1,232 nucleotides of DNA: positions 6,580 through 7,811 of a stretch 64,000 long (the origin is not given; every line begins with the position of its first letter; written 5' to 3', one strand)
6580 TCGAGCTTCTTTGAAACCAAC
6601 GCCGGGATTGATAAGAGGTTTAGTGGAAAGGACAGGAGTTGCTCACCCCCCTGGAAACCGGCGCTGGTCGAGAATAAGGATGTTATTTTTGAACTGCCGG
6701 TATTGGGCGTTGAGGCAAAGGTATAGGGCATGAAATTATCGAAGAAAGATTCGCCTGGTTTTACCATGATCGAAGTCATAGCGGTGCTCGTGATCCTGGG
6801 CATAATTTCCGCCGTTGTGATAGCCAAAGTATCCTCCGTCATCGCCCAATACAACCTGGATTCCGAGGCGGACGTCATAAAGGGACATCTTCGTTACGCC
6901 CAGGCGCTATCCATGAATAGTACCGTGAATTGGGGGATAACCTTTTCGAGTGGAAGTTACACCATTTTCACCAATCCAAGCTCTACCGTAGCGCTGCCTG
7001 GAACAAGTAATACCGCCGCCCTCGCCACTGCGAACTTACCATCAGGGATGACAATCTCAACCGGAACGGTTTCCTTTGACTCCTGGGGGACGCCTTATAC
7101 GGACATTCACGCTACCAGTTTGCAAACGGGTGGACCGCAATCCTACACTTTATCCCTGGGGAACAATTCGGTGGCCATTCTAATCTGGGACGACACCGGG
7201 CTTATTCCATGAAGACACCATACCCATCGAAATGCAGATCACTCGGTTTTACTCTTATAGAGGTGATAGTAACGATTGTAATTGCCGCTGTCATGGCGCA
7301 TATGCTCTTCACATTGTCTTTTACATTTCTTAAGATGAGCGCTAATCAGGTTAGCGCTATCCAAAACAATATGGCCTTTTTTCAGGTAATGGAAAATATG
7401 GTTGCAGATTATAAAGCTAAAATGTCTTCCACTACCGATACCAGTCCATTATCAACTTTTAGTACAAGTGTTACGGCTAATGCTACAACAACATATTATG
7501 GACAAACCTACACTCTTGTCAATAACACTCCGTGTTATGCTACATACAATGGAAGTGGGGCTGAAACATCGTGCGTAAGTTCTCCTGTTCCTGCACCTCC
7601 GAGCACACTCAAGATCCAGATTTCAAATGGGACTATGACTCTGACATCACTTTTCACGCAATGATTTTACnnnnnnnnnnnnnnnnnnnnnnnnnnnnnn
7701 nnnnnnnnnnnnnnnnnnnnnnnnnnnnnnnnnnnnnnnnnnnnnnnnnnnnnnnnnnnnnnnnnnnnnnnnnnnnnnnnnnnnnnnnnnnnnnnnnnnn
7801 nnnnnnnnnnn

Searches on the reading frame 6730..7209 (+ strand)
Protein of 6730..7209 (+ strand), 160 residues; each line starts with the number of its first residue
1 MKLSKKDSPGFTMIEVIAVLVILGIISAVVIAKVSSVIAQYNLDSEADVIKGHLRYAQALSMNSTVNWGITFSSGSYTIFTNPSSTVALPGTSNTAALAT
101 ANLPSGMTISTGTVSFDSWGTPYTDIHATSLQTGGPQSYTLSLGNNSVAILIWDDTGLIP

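Call 3: search_protein_families(library=ncbifam, proteins=[window:6730-7209:+], max_evalue=1)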
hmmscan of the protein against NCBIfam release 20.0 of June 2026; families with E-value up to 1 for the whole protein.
window:6730-7209:+ (160 aa): 14 families
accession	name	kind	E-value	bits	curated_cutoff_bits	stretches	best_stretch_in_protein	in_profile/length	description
TIGR01708.2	typeII_sec_gspH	equivalog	1.6e-09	37.9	80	1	10-105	3-97/169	type II secretion system minor pseudopilin GspH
NF040982.1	ComGD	equivalog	1.5e-08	35.1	70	1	10-125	3-112/139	competence type IV pilus minor pilin ComGD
TIGR02532.1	IV_pilin_GFxxxE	domain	1.2e-06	28.1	16.3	1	10-31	3-24/24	prepilin-type N-terminal cleavage/methylation domain-containing protein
TIGR01710.1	typeII_sec_gspG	equivalog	2.1e-06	27.8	88.85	1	10-42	2-34/134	type II secretion system major pseudopilin GspG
TIGR02596.1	TIGR02596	subfamily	1.2e-05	25.4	70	1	11-72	1-62/196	Verru_Chthon cassette protein D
NF007800.0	PRK10506.1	equivalog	0.0057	16.5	158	1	4-61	4-61/163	prepilin peptidase-dependent protein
NF007862.0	PRK10574.1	equivalog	0.0083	16.3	138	1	9-63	5-56/145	prepilin peptidase-dependent pilin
NF041002.1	pilin_ComGF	equivalog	0.016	15.4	80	1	9-42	2-35/139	competence type IV pilus minor pilin ComGF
NF047827.1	T3SSXpsH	equivalog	0.03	14.1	160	1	11-63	3-55/145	type II secretion system protein XpsH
NF040999.1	pilin_ComGC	equivalog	0.031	14.5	75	1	10-38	3-31/84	competence type IV pilus major pilin ComGC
NF041775.1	typeIV_PilA_Myxo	equivalog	0.042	13.8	400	1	9-40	11-42/214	type IV pilin protein PilA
NF041013.1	T4P_ComGE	equivalog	0.05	13.7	49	1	8-37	3-32/83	competence type IV pilus minor pilin ComGE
TIGR01707.1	gspI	equivalog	0.058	13.9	44.35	1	10-41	1-29/101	type II secretion system minor pseudopilin GspI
NF009989.0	PRK13455.1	equivalog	0.13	12.3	249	1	15-61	33-75/185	F0F1 ATP synthase subunit B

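Call 4: search_protein_families(library=pfam, proteins=[window:6730-7209:+], max_evalue=1)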
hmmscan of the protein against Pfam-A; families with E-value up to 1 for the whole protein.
window:6730-7209:+ (160 aa): 3 families
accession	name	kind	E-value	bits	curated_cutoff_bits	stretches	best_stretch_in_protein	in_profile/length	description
PF07963.17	N_methyl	-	1e-06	28.5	21.2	1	8-30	4-26/27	Prokaryotic N-terminal methylation motif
PF12019.13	GspH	-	0.0023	18.8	21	1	47-142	2-103/108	Type II transport protein GspH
PF05409.19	Peptidase_C30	-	0.11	12.2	25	1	10-80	209-281/288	Coronavirus endopeptidase C30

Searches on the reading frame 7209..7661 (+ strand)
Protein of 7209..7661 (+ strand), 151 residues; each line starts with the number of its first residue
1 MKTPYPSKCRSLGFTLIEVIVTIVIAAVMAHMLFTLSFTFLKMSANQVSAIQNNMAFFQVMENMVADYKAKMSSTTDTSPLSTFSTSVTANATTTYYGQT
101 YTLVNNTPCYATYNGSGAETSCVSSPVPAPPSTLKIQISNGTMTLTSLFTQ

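Call 3: search_protein_families(library=ncbifam, proteins=[window:7209-7661:+], max_evalue=1)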
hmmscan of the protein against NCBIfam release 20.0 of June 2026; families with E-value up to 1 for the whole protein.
window:7209-7661:+ (151 aa): 13 families
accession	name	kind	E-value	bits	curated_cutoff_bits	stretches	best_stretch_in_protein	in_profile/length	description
TIGR02532.1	IV_pilin_GFxxxE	domain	2.4e-05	24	16.3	1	13-30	3-20/24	prepilin-type N-terminal cleavage/methylation domain-containing protein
NF041002.1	pilin_ComGF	equivalog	0.00033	20.9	80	1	13-66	3-57/139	competence type IV pilus minor pilin ComGF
TIGR01708.2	typeII_sec_gspH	equivalog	0.0035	17.3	80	1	13-40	3-29/169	type II secretion system minor pseudopilin GspH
TIGR01707.1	gspI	equivalog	0.012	16.1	44.35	1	13-71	1-55/101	type II secretion system minor pseudopilin GspI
TIGR01710.1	typeII_sec_gspG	equivalog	0.013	15.5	88.85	1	13-69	2-53/134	type II secretion system major pseudopilin GspG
TIGR02523.1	type_IV_pilV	equivalog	0.016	15.7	52.2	1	12-96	2-92/139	type IV pilus modification protein PilV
TIGR02598.1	TIGR02598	subfamily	0.034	14.3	51.4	1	13-100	1-76/151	Verru_Chthon cassette protein B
NF006453.0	PRK08808.1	equivalog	0.046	12.8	295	1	8-56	3-46/211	type II secretion system protein J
NF040999.1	pilin_ComGC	equivalog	0.048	13.9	75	1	13-91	3-75/84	competence type IV pilus major pilin ComGC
NF007800.0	PRK10506.1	equivalog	0.11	12.3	158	1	11-31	8-28/163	prepilin peptidase-dependent protein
NF047828.1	T3SSXpsI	equivalog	0.17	11.9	150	1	13-50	3-36/132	type II secretion system protein XpsI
TIGR01711.1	gspJ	equivalog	0.18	11.6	64.85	1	13-53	2-40/192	type II secretion system minor pseudopilin GspJ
NF007862.0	PRK10574.1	equivalog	0.27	11.3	138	1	12-36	5-29/145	prepilin peptidase-dependent pilin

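Call 4: search_protein_families(library=pfam, proteins=[window:7209-7661:+], max_evalue=1)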
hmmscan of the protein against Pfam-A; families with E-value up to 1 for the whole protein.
window:7209-7661:+ (151 aa): 1 family
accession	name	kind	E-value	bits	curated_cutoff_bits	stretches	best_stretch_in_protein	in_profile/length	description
PF07963.17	N_methyl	-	6.9e-07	29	21.2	1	10-34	3-27/27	Prokaryotic N-terminal methylation motif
